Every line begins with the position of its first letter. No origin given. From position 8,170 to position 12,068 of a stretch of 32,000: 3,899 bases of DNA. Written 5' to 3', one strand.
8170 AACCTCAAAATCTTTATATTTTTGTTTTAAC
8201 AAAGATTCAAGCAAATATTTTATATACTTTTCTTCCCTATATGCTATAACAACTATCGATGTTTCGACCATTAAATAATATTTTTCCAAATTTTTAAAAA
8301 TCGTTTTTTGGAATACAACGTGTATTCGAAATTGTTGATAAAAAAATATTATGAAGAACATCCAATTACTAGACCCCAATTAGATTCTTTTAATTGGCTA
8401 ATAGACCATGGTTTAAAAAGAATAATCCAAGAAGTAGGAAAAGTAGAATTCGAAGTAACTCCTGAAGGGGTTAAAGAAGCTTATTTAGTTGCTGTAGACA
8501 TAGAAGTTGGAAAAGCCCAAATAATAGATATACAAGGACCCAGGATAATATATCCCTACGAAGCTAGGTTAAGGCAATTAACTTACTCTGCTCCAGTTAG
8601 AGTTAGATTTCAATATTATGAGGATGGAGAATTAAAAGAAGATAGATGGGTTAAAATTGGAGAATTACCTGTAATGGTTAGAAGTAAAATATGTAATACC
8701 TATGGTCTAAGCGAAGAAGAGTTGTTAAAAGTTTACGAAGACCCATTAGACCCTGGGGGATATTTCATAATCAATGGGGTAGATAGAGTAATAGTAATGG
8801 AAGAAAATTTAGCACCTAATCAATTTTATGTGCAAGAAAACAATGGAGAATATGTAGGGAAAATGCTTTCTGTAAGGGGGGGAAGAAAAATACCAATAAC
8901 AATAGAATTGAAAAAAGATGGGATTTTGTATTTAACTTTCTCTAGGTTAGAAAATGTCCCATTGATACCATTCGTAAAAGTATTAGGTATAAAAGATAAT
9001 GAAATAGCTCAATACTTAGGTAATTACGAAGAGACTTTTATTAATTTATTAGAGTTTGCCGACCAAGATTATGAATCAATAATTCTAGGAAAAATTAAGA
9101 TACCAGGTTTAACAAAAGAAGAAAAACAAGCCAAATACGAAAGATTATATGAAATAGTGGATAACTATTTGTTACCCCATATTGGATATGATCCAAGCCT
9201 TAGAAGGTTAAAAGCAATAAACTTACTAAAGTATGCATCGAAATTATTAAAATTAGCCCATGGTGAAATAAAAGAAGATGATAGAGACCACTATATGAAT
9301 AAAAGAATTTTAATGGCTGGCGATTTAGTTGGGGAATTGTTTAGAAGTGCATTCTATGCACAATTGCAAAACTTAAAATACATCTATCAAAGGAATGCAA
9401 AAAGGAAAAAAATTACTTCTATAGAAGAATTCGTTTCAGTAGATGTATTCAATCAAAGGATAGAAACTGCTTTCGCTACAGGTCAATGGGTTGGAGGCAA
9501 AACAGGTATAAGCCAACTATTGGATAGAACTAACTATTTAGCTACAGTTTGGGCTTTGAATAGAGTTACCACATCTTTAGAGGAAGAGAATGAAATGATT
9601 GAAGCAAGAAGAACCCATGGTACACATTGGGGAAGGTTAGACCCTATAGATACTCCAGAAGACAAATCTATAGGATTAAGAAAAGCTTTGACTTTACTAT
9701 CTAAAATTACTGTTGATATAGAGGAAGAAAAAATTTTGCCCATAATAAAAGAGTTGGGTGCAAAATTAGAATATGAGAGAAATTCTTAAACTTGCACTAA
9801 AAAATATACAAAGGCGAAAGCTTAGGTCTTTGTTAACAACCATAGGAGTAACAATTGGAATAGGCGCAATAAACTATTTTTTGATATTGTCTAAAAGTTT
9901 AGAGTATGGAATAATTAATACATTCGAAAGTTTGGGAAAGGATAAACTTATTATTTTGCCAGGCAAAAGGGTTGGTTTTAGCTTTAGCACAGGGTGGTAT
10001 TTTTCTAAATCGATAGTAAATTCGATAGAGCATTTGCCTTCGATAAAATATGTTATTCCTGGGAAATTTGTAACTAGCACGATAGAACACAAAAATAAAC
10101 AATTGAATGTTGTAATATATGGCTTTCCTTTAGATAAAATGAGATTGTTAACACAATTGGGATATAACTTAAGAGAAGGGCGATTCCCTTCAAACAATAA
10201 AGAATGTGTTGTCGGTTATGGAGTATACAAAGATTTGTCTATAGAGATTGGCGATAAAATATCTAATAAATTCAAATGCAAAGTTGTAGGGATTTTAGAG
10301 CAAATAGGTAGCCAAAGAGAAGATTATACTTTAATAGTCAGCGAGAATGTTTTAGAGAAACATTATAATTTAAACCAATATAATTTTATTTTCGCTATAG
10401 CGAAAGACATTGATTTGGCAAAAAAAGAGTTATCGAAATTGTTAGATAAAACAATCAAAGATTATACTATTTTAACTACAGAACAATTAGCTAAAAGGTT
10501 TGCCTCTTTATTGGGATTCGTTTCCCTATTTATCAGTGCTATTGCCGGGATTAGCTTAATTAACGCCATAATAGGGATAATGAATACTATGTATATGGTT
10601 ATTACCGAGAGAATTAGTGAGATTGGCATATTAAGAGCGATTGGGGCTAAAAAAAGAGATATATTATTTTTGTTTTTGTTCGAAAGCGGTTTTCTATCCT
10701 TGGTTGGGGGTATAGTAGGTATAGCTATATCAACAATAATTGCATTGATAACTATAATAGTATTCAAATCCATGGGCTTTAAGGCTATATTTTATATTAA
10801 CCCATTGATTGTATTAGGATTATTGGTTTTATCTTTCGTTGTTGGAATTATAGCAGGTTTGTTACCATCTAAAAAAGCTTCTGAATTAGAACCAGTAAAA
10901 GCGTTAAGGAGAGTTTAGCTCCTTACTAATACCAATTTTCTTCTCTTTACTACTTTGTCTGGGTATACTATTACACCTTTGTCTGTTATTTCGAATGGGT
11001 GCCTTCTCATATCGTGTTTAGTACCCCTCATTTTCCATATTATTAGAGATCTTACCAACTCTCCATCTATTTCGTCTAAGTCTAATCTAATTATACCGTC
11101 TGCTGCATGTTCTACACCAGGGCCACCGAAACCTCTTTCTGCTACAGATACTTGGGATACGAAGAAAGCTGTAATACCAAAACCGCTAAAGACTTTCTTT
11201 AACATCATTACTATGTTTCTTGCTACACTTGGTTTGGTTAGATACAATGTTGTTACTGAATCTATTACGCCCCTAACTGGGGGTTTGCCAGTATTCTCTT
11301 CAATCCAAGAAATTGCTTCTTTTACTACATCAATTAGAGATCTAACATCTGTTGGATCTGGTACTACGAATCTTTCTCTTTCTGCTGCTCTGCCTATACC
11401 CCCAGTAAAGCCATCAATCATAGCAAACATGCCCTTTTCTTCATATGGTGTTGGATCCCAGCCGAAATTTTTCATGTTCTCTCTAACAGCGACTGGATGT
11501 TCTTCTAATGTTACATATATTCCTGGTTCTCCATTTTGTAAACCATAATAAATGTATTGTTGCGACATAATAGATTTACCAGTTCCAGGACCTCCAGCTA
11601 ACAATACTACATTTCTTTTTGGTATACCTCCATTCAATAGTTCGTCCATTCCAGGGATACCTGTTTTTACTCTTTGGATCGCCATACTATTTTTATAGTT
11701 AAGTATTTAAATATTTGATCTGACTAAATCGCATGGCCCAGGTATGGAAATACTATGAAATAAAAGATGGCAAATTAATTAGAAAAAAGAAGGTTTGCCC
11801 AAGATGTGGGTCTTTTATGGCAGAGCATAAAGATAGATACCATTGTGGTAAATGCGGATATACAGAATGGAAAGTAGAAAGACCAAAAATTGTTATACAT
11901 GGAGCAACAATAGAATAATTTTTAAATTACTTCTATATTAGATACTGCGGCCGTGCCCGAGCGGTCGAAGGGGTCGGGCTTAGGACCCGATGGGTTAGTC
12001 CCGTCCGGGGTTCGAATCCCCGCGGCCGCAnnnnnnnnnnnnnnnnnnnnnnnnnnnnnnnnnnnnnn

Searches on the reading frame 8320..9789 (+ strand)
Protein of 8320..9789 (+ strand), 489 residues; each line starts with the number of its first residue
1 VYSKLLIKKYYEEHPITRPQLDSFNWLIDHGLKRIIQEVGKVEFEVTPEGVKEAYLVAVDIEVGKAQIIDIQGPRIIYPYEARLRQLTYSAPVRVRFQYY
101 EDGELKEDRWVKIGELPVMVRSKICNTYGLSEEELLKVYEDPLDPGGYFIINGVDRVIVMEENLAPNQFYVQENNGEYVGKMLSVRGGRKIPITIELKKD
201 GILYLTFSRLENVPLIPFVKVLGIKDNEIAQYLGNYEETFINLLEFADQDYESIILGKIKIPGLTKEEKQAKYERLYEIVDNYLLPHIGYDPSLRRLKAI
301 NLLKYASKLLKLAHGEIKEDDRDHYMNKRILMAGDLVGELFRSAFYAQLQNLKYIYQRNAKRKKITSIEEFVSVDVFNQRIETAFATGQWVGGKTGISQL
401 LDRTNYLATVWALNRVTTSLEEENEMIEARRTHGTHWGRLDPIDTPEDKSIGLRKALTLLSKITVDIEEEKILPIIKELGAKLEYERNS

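Call 7: search_protein_families(library=pfam, proteins=[window:8320-9789:+])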
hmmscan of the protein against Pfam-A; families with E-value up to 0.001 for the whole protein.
window:8320-9789:+ (489 aa): 3 families
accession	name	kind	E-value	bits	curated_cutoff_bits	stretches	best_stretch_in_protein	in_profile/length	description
PF04563.20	RNA_pol_Rpb2_1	-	8.2e-44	150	28.2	1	16-368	2-192/203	RNA polymerase beta subunit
PF04565.21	RNA_pol_Rpb2_3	-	3.3e-19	69.3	21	1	399-463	1-68/68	RNA polymerase Rpb2, domain 3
PF04561.19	RNA_pol_Rpb2_2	-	7.5e-15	55.5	21.7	1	188-330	27-189/190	RNA polymerase Rpb2, domain 2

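Call 34: find_related_loci(query=window:8320-9789:+, collection=metagenome_contigs, flank=10000)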
Query window:8320-9789:+ (489 aa) in metagenome_contigs; peptide patterns used: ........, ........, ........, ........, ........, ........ (x = any residue, [..] = any of these).
578 stretches matched a pattern, but none encodes a relative of the query by tblastn (E <= 1e-3).

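Call 36: find_homologous_proteins(query=window:8320-9789:+, max_evalue=1e-40)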
Query window:8320-9789:+ (489 aa): 2502 proteins with E <= 1e-40 among 8000 candidates; the best 120 are listed.
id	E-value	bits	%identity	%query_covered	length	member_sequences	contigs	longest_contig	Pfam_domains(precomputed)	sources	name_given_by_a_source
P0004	0.0e+0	1089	100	100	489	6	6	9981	PF04565.22,PF04561.20,PF04563.21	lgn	-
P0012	1.2e-208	711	65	99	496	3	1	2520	PF04565.22,PF04561.20,PF04563.21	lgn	-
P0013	3.6e-208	710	65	99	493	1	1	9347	PF04565.22,PF04561.20,PF04563.21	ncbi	-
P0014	3.3e-131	456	45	98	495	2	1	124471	PF04565.22,PF04561.20,PF04563.21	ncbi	-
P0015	3.6e-130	453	46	99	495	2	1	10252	PF04565.22,PF04561.20,PF04563.21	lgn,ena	-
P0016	3.8e-128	446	48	97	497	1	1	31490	PF04565.22,PF04561.20,PF04563.21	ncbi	-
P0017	4.4e-128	446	48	98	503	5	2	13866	PF04565.22,PF04561.20,PF04563.21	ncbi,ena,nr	ncbi:MAG TPA: DNA-directed RNA polymerase subunit B'' [Candidatus Nanopusillus sp.]|nr:DNA-directed 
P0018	6.7e-126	439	48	98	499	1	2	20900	PF04565.22,PF04561.20,PF04563.21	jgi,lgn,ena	-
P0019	3.4e-125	436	47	98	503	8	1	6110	PF04565.22,PF04561.20,PF04563.21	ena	-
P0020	4.3e-123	429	46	99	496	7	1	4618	PF04565.22,PF04561.20,PF04563.21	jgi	-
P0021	3.0e-121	423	46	98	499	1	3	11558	PF04565.22,PF04561.20,PF04563.21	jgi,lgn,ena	-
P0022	1.6e-119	418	46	98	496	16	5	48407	PF04565.22,PF04561.20,PF04563.21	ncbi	ncbi:MAG: DNA-directed RNA polymerase subunit B'' [Candidatus Aenigmatarchaeota archaeon]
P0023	2.7e-119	417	45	99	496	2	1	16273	PF04565.22,PF04561.20,PF04563.21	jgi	-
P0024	2.4e-118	414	43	99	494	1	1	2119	PF04565.22,PF04561.20,PF04563.21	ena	-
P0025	5.7e-118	412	42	98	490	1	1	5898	PF04565.22,PF04561.20,PF04563.21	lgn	-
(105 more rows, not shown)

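Call 37: find_encoding_contigs(protein=P0013, flank=10000, max_places=3)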
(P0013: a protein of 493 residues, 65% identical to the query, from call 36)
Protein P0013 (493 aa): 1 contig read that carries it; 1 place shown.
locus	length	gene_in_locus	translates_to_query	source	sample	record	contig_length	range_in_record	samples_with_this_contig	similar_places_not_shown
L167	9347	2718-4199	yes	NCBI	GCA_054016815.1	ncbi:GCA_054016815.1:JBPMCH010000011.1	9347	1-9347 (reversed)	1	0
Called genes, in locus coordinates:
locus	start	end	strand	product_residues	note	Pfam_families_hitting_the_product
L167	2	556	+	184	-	?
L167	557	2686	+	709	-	-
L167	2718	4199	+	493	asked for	PF04563:RNA_pol_Rpb2_1, PF04561:RNA_pol_Rpb2_2, PF04565:RNA_pol_Rpb2_3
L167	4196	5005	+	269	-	PF00491:Arginase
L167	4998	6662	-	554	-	PF00750:tRNA-synt_1d, PF05746:DALR_1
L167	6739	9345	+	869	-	?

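Call 38: find_encoding_contigs(protein=P0017, flank=10000, max_places=3)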
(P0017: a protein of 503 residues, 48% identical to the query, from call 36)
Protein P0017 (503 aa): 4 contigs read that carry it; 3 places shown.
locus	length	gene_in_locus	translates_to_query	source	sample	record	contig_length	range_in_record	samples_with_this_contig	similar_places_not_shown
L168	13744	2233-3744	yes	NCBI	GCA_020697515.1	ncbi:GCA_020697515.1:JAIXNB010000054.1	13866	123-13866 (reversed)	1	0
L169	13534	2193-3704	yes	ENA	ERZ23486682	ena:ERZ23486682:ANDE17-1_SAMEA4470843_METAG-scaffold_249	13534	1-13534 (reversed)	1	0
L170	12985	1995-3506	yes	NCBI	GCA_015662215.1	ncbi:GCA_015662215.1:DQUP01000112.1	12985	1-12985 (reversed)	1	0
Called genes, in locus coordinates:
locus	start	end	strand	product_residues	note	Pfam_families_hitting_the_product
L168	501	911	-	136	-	PF04027:DUF371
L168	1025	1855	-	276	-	PF08443:RimK, PF02222:ATP-grasp (weak), PF02655:ATP-grasp_3 (faint), PF02955:GSH-S_ATP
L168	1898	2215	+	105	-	PF01191:RNA_pol_Rpb5_C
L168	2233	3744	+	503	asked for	PF04563:RNA_pol_Rpb2_1, PF04561:RNA_pol_Rpb2_2, PF04565:RNA_pol_Rpb2_3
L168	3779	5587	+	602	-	PF04566:RNA_pol_Rpb2_4, PF04567:RNA_pol_Rpb2_5 (weak), PF00562:RNA_pol_Rpb2_6, PF04560:RNA_pol_Rpb2_7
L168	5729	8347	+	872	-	PF04997:RNA_pol_Rpb1_1, PF00623:RNA_pol_Rpb1_2, PF04983:RNA_pol_Rpb1_3, PF05000:RNA_pol_Rpb1_4, PF04998:RNA_pol_Rpb1_5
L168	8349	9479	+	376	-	PF04998:RNA_pol_Rpb1_5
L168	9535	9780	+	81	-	PF01248:Ribosomal_L7Ae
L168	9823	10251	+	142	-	PF00164:Ribosom_S12_S23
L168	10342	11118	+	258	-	-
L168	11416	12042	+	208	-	PF00177:Ribosomal_S7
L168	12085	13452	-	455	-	PF00883:Peptidase_M17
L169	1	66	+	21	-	?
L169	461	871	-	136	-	PF04027:DUF371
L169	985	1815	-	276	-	PF08443:RimK, PF02222:ATP-grasp (weak), PF02655:ATP-grasp_3 (faint), PF02955:GSH-S_ATP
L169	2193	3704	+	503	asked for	PF04563:RNA_pol_Rpb2_1, PF04561:RNA_pol_Rpb2_2, PF04565:RNA_pol_Rpb2_3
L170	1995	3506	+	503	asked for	PF04563:RNA_pol_Rpb2_1, PF04561:RNA_pol_Rpb2_2, PF04565:RNA_pol_Rpb2_3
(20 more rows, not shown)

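Call 39: find_encoding_contigs(protein=P0016, flank=10000, max_places=3)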
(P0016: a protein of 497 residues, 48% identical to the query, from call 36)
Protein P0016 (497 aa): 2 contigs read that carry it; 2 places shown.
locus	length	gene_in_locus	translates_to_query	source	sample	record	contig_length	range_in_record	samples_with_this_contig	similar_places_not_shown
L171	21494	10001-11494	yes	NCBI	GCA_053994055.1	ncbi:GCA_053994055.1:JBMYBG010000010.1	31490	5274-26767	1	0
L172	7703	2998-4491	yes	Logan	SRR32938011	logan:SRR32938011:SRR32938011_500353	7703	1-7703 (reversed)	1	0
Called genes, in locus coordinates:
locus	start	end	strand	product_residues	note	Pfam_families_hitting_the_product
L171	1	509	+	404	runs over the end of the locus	PF13191:AAA_16 (weak), PF00004:AAA (weak), PF13401:AAA_22, PF22606:Cdc6-ORC-like_ATPase_lid (weak), PF22703:Cdc6_lid, PF09079:WHD_Cdc6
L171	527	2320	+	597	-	PF00149:Metallophos (weak), PF04042:DNA_pol_E_B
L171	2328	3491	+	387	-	PF01368:DHH (weak)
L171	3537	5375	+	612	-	PF01850:PIN, PF00437:T2SSE, PF00013:KH_1 (weak)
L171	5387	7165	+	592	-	PF04068:Fer4_RLI (weak), PF12838:Fer4_7 (weak), PF25160:LdpA_Fe-S-bd (weak), PF00037:Fer4, PF12837:Fer4_6 (weak), PF02463:SMC_N, PF00005:ABC_tran, PF00005:ABC_tran, +2 more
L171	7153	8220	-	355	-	PF05833:NFACT_N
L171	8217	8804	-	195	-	PF01712:dNK, PF02223:Thymidylate_kin, PF08433:KTI12 (faint), PF13521:AAA_28 (weak)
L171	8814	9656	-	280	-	PF14397:ATPgrasp_ST (faint), PF02222:ATP-grasp, PF02655:ATP-grasp_3 (weak), PF02786:CPSase_L_D2 (faint), PF07478:Dala_Dala_lig_C (weak), PF08443:RimK, PF02955:GSH-S_ATP (weak)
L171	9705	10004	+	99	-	PF01191:RNA_pol_Rpb5_C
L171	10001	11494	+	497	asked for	PF04563:RNA_pol_Rpb2_1, PF04561:RNA_pol_Rpb2_2, PF04565:RNA_pol_Rpb2_3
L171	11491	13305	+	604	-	PF04566:RNA_pol_Rpb2_4, PF04567:RNA_pol_Rpb2_5 (weak), PF00562:RNA_pol_Rpb2_6, PF04560:RNA_pol_Rpb2_7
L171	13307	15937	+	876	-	PF04997:RNA_pol_Rpb1_1, PF00623:RNA_pol_Rpb1_2, PF04983:RNA_pol_Rpb1_3, PF05000:RNA_pol_Rpb1_4, PF04998:RNA_pol_Rpb1_5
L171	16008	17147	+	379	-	PF04998:RNA_pol_Rpb1_5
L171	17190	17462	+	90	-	PF01248:Ribosomal_L7Ae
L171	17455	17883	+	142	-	PF00164:Ribosom_S12_S23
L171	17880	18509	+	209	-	PF00177:Ribosomal_S7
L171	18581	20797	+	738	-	PF00009:GTP_EFTU, PF22042:EF-G_D2, PF03144:GTP_EFTU_D2, PF14492:EFG_III, PF03764:EFG_IV, PF00679:EFG_C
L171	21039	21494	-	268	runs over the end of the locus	PF02899:Phage_int_SAM_1, PF13102:Phage_int_SAM_5 (weak), PF13495:Phage_int_SAM_4, PF00589:Phage_integrase, PF22823:MrpR_C_cat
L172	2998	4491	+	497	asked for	PF04563:RNA_pol_Rpb2_1, PF04561:RNA_pol_Rpb2_2, PF04565:RNA_pol_Rpb2_3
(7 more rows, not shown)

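Call 65: find_encoding_contigs(protein=P0014, flank=10000, max_places=2)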
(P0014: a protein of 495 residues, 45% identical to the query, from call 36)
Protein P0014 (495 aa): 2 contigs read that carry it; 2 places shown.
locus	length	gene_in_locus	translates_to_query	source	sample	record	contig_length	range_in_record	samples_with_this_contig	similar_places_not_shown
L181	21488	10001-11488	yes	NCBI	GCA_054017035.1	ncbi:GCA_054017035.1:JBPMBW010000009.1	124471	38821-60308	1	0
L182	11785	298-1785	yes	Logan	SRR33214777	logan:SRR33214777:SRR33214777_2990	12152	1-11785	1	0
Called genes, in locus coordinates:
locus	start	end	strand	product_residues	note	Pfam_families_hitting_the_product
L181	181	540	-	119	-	PF04430:DUF498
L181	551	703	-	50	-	-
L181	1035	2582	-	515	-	PF18195:GatD_N, PF00710:Asparaginase, PF17763:Asparaginase_C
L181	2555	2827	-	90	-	-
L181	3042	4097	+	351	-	PF00091:Tubulin, PF12327:FtsZ_C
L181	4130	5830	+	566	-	PF04675:DNA_ligase_A_N, PF01068:DNA_ligase_A_M, PF04679:DNA_ligase_A_C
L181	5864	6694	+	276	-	PF01978:TrmB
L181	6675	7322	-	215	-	PF00881:Nitroreductase, PF14512:TM1586_NiRdase (weak)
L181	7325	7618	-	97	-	-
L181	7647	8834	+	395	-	PF02926:THUMP, PF01170:UPF0020, PF02384:N6_Mtase (faint)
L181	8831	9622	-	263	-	PF04414:tRNA_deacylase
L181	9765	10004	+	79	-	PF01191:RNA_pol_Rpb5_C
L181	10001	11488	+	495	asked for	PF04563:RNA_pol_Rpb2_1, PF04561:RNA_pol_Rpb2_2, PF04565:RNA_pol_Rpb2_3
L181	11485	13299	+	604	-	PF04566:RNA_pol_Rpb2_4, PF04567:RNA_pol_Rpb2_5 (weak), PF00562:RNA_pol_Rpb2_6, PF04560:RNA_pol_Rpb2_7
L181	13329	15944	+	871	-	PF04997:RNA_pol_Rpb1_1, PF00623:RNA_pol_Rpb1_2, PF04983:RNA_pol_Rpb1_3, PF05000:RNA_pol_Rpb1_4, PF04998:RNA_pol_Rpb1_5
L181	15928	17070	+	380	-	PF04998:RNA_pol_Rpb1_5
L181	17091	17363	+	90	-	PF01248:Ribosomal_L7Ae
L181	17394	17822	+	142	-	PF00164:Ribosom_S12_S23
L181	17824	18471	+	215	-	PF00177:Ribosomal_S7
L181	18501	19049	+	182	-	PF00252:Ribosomal_L16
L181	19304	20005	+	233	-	PF00333:Ribosomal_S5, PF03719:Ribosomal_S5_C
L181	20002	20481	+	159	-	PF00327:Ribosomal_L30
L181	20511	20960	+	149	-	PF00828:Ribosomal_L27A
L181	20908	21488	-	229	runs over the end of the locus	-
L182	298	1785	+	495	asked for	PF04563:RNA_pol_Rpb2_1, PF04561:RNA_pol_Rpb2_2, PF04565:RNA_pol_Rpb2_3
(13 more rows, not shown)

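Call 66: find_encoding_contigs(protein=P0018, flank=10000, max_places=2)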
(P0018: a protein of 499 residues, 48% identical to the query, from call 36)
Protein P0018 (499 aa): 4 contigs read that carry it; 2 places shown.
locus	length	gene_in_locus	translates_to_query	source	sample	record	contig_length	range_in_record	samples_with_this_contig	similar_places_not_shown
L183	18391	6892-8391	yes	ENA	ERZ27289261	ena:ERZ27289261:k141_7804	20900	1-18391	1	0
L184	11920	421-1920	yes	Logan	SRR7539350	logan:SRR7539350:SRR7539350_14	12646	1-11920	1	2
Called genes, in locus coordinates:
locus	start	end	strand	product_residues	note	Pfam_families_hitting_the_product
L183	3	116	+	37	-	?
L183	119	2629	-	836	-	-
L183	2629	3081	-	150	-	-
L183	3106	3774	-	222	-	-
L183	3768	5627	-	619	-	PF00493:MCM (faint), PF05496:RuvB_N (faint), PF20030:bpMoxR (weak), PF01078:Mg_chelatase, PF00158:Sigma54_activat, PF20436:LonB_AAA-LID, PF05362:Lon_C, PF13541:ChlI, +4 more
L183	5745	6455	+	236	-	-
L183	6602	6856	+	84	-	PF01191:RNA_pol_Rpb5_C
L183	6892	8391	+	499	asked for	PF04563:RNA_pol_Rpb2_1, PF04561:RNA_pol_Rpb2_2, PF04565:RNA_pol_Rpb2_3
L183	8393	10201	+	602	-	PF04566:RNA_pol_Rpb2_4, PF04567:RNA_pol_Rpb2_5 (weak), PF00562:RNA_pol_Rpb2_6, PF04560:RNA_pol_Rpb2_7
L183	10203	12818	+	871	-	PF04997:RNA_pol_Rpb1_1, PF00623:RNA_pol_Rpb1_2, PF04983:RNA_pol_Rpb1_3, PF05000:RNA_pol_Rpb1_4, PF04998:RNA_pol_Rpb1_5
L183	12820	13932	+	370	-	PF04998:RNA_pol_Rpb1_5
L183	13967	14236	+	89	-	PF01248:Ribosomal_L7Ae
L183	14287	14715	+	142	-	PF00164:Ribosom_S12_S23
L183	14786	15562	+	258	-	-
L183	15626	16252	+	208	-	PF00177:Ribosomal_S7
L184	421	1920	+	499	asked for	PF04563:RNA_pol_Rpb2_1, PF04561:RNA_pol_Rpb2_2, PF04565:RNA_pol_Rpb2_3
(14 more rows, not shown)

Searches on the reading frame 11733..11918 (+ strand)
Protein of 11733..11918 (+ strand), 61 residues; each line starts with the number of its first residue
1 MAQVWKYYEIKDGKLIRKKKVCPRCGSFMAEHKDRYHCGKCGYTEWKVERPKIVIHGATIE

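Call 8: search_protein_families(library=pfam, proteins=[window:11733-11918:+])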
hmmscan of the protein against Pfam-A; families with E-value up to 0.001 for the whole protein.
window:11733-11918:+ (61 aa): 2 families
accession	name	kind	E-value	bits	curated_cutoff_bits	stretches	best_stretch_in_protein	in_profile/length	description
PF01599.25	Ribosomal_S27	-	1.1e-18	67.3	22.3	1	4-44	1-44/44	Ribosomal protein S27a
PF18551.6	TackOD1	-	0.0001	22.4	32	1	14-45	83-114/188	Thaumarchaeal output domain 1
